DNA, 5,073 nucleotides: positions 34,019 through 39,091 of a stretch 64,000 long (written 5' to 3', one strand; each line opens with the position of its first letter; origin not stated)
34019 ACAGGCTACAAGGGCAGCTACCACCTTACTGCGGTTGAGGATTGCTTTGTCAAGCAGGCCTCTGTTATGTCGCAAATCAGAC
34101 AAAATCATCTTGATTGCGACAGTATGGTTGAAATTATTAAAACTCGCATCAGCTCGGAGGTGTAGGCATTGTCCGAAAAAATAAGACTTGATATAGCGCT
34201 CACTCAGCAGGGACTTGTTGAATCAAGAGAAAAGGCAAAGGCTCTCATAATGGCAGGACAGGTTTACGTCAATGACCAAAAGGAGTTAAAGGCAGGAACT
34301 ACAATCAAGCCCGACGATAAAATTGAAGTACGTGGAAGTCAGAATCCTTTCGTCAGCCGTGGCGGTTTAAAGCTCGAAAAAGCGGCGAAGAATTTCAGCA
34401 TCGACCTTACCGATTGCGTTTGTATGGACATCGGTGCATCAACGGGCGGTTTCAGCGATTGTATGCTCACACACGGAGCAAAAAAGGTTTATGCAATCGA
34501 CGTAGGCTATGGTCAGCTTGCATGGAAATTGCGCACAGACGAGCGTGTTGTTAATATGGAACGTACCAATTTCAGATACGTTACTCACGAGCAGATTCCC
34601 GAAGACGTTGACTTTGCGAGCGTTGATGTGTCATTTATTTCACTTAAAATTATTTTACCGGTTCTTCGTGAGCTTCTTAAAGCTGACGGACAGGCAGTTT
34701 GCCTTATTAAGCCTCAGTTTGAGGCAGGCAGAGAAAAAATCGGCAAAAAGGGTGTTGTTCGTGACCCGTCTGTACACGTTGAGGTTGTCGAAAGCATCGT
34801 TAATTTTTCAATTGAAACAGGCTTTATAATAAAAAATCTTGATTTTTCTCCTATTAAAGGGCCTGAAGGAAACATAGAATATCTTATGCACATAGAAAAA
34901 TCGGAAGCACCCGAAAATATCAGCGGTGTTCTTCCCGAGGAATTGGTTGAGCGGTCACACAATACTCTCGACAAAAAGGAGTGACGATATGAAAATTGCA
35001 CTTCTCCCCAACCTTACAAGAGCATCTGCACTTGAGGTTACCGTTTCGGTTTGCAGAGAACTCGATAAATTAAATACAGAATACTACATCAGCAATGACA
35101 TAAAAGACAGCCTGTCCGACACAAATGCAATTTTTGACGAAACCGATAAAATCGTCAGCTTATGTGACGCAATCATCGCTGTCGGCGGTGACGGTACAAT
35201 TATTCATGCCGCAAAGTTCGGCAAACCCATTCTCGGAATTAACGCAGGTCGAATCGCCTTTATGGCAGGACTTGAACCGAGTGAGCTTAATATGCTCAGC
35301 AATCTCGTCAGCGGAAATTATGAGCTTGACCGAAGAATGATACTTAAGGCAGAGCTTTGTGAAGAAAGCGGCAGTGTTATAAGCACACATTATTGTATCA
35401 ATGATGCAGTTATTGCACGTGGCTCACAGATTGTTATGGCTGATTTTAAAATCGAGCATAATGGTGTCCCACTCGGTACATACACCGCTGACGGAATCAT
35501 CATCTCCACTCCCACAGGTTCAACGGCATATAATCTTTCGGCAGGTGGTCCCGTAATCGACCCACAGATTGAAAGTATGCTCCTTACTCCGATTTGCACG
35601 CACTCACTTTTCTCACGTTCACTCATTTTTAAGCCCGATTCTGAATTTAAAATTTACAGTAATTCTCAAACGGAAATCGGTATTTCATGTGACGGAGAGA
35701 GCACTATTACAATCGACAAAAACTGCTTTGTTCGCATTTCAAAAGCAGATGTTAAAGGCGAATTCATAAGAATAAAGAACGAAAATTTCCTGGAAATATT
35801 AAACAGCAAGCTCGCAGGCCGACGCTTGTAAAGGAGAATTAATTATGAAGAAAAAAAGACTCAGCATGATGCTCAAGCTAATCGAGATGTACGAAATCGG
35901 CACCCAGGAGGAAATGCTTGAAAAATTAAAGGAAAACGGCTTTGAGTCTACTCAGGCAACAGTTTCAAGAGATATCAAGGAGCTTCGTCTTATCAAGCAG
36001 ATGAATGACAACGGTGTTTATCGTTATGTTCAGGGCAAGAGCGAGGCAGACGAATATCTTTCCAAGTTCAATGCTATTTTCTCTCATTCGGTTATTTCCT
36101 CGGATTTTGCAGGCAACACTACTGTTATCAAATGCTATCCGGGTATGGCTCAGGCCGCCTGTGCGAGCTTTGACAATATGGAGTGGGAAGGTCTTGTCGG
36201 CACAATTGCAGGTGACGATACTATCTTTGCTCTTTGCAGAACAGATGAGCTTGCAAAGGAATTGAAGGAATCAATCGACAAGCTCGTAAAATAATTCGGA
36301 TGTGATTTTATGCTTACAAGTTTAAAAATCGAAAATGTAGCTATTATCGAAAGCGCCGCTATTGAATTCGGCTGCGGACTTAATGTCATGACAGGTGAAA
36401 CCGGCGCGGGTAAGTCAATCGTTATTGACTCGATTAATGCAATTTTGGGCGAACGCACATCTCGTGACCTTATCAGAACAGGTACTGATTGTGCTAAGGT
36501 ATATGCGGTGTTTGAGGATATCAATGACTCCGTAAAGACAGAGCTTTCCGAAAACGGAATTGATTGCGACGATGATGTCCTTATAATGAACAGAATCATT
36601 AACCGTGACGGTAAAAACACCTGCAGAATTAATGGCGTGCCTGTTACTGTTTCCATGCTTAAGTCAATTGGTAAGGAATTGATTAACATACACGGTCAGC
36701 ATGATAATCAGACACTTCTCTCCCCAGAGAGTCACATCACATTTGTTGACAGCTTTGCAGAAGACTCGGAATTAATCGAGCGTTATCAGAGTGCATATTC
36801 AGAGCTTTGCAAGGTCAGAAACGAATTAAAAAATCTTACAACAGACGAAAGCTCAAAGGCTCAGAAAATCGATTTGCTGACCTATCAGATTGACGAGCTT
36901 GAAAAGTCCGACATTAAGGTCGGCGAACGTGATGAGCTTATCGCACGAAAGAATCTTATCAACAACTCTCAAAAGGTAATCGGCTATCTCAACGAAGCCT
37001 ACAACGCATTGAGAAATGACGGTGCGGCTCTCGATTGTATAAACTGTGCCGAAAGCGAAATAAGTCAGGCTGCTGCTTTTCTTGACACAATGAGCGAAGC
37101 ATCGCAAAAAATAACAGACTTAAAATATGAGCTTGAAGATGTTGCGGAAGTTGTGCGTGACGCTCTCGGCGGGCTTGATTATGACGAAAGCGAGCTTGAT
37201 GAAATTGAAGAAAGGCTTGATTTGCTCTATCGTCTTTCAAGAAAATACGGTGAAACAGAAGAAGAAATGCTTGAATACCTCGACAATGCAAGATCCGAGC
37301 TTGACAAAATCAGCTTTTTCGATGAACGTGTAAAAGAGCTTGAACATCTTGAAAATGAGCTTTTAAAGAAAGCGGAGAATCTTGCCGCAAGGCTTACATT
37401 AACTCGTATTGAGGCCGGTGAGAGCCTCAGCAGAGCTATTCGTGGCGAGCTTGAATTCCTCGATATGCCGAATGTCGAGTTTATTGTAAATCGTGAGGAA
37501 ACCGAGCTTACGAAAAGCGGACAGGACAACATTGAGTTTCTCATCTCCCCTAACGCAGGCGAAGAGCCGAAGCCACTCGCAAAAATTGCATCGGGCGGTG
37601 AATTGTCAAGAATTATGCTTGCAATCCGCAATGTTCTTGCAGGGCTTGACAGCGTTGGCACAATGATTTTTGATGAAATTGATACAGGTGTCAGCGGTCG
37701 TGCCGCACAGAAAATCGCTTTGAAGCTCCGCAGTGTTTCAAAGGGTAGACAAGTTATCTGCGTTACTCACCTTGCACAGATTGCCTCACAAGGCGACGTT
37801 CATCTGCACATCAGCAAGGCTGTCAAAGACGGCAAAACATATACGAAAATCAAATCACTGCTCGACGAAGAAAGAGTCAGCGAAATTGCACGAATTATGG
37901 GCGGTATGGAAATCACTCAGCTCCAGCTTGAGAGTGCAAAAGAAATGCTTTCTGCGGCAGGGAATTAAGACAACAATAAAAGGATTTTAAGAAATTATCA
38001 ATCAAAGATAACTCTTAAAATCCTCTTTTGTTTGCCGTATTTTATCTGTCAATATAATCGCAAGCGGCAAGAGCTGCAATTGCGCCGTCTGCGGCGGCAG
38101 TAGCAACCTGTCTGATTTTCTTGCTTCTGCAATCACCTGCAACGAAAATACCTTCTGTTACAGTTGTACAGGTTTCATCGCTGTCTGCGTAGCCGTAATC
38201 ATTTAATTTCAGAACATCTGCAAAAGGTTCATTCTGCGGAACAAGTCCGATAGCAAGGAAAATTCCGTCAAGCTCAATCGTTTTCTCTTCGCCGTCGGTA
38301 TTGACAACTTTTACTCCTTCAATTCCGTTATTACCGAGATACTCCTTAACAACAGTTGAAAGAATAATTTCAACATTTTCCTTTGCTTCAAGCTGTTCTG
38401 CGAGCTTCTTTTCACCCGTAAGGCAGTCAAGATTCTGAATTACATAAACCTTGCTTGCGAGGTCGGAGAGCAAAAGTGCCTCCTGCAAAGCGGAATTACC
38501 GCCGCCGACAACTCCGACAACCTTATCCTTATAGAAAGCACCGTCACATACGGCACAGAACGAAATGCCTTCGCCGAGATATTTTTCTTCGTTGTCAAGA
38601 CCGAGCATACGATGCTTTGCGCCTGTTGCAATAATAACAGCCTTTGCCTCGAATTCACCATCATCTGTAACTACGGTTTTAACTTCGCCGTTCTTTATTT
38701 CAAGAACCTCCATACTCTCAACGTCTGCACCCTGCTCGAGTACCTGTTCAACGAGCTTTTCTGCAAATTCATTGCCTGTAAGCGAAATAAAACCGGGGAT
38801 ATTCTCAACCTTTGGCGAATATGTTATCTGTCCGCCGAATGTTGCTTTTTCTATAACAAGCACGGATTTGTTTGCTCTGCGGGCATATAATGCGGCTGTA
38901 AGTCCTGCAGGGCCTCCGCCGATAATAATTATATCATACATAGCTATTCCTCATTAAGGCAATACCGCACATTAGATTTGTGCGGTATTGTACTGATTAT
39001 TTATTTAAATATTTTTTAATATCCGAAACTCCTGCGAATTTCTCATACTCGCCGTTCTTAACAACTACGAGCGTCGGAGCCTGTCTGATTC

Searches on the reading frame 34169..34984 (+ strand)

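Call 76: search_protein_families(library=pfam, proteins=[window:34169-34984:+], max_evalue=0.00001)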
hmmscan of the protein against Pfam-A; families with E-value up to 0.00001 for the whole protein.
window:34169-34984:+ (271 aa): 3 families
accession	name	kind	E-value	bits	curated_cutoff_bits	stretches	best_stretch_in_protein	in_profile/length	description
PF01728.25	FtsJ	-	5.8e-43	147.3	24.1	1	61-242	1-179/181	FtsJ-like methyltransferase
PF01479.30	S4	-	9.3e-11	41.7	22.8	1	6-52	2-48/48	S4 domain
PF13275.11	S4_2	-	3.6e-07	30.4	24.6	1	2-57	5-60/65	S4 domain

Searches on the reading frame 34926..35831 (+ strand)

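Call 76: search_protein_families(library=pfam, proteins=[window:34926-35831:+], max_evalue=0.00001)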
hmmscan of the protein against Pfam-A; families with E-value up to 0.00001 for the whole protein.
window:34926-35831:+ (301 aa): 2 families
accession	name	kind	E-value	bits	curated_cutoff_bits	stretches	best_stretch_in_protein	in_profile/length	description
PF20143.4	NAD_kinase_C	-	9.4e-32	109.8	23.7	1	159-282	2-125/126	ATP-NAD kinase C-terminal domain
PF01513.26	NAD_kinase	-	2.3e-10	41.3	25.5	1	46-122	23-119/130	ATP-NAD kinase N-terminal domain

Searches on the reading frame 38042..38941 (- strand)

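Call 76: search_protein_families(library=pfam, proteins=[window:38042-38941:-], max_evalue=0.00001)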
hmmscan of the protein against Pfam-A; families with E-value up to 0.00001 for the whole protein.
window:38042-38941:- (299 aa): 9 families
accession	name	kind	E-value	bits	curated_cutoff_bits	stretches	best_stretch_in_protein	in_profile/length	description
PF07992.20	Pyr_redox_2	-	8.9e-48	163.6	26.1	1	2-286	1-291/291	Pyridine nucleotide-disulphide oxidoreductase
PF13738.12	Pyr_redox_3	-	1.7e-21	77.2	30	2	77-269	102-305/305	Pyridine nucleotide-disulphide oxidoreductase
PF01266.30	DAO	-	3.5e-14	53.5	27.9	1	3-37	1-37/353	FAD dependent oxidoreductase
PF00070.33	Pyr_redox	-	3.3e-13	50.4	22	1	142-212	2-79/82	Pyridine nucleotide-disulphide oxidoreductase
PF00890.30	FAD_binding_2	-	4.7e-10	39.7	20.4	1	3-42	1-41/414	FAD binding domain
PF12831.13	FAD_oxidored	-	8.1e-10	39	27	1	3-43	1-42/416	FAD dependent oxidoreductase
PF03486.20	HI0933_like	-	4.8e-09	36.5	50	1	3-37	2-37/244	HI0933-like protein Rossmann domain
PF13450.12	NAD_binding_8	-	1.2e-08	35.6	21.9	1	6-40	1-36/68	NAD(P)-binding Rossmann-like domain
PF01134.28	GIDA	-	7.6e-06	25.7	22.1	0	3-32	1-30/391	Glucose inhibited division protein A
